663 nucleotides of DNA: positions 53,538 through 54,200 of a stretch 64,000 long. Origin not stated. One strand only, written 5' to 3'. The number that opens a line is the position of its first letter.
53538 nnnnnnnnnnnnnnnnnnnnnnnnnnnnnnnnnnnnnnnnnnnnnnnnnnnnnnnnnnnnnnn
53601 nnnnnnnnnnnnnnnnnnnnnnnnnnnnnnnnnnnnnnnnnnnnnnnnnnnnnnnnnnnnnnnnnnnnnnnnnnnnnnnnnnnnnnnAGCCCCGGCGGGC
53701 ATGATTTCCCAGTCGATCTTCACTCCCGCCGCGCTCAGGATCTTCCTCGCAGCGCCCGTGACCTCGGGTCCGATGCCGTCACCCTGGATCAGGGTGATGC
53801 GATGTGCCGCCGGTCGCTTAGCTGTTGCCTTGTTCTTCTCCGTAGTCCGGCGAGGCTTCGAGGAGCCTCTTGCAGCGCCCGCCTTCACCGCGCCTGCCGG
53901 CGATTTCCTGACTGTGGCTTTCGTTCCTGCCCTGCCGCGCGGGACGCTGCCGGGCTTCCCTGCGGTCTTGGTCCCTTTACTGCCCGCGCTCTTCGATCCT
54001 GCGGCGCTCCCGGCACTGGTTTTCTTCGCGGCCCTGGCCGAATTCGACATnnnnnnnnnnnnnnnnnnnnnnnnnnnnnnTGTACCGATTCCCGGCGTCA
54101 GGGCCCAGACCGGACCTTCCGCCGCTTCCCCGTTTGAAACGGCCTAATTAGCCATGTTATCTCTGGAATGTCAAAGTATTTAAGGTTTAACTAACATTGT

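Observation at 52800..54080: Isocitrate dehydrogenase fused to a 95-residue Lys/Ala/Gly-rich histone-H1-like N-terminal tail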

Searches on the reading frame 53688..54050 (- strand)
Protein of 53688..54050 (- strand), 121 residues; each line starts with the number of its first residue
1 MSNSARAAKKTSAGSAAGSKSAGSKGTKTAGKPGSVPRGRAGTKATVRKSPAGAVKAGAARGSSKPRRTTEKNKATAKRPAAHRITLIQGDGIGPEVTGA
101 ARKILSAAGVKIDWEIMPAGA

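Call 32: find_homologous_proteins(query=window:53760-54050:-, max_evalue=10)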
Query seq(97 aa): 51 candidates shared short words with the query, none scored E <= 10.

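Call 55: search_protein_representatives(protein=window:53688-54050:-)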
Query: 121 residues. Proteins with E-value up to 0.001 (for the whole library): 996; up to 1e-10: 0; up to 1e-30: 0. The best 150 are listed.
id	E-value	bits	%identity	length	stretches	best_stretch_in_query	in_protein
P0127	2.6e-10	56.7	65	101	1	72-121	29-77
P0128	2.5e-09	53.5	68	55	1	81-118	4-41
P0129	2.8e-09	53.4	70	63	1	81-120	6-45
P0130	2.9e-09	53.3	79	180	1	83-121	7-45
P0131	5.4e-09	52.4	68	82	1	83-120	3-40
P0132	6.4e-09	52.2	50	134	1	56-121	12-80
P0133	6.4e-09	52.2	68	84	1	82-121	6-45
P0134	8.4e-09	51.8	63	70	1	80-120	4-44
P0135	1.6e-08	51.0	67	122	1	79-121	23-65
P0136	1.6e-08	51.0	42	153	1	39-121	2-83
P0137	1.8e-08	50.8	48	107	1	63-120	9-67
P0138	2.0e-08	50.6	48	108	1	66-121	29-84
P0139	2.4e-08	50.4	51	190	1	66-120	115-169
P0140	3.1e-08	50.0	45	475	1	39-120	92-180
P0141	3.7e-08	49.8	48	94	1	71-120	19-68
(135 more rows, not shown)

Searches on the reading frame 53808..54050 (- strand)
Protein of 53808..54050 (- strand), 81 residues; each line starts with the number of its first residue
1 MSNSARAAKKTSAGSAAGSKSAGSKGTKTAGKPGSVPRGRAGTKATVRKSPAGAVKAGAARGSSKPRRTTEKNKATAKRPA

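Call 57: search_protein_families(library=pfam, proteins=[window:53808-54050:-], max_evalue=10)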
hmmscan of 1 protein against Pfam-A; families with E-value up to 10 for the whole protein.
window:53808-54050:- (81 aa): 0 families

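Call 58: search_protein_families(library=ncbifam, proteins=[window:53808-54050:-], max_evalue=10)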
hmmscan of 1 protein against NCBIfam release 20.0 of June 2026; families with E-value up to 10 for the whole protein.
window:53808-54050:- (81 aa): 0 families
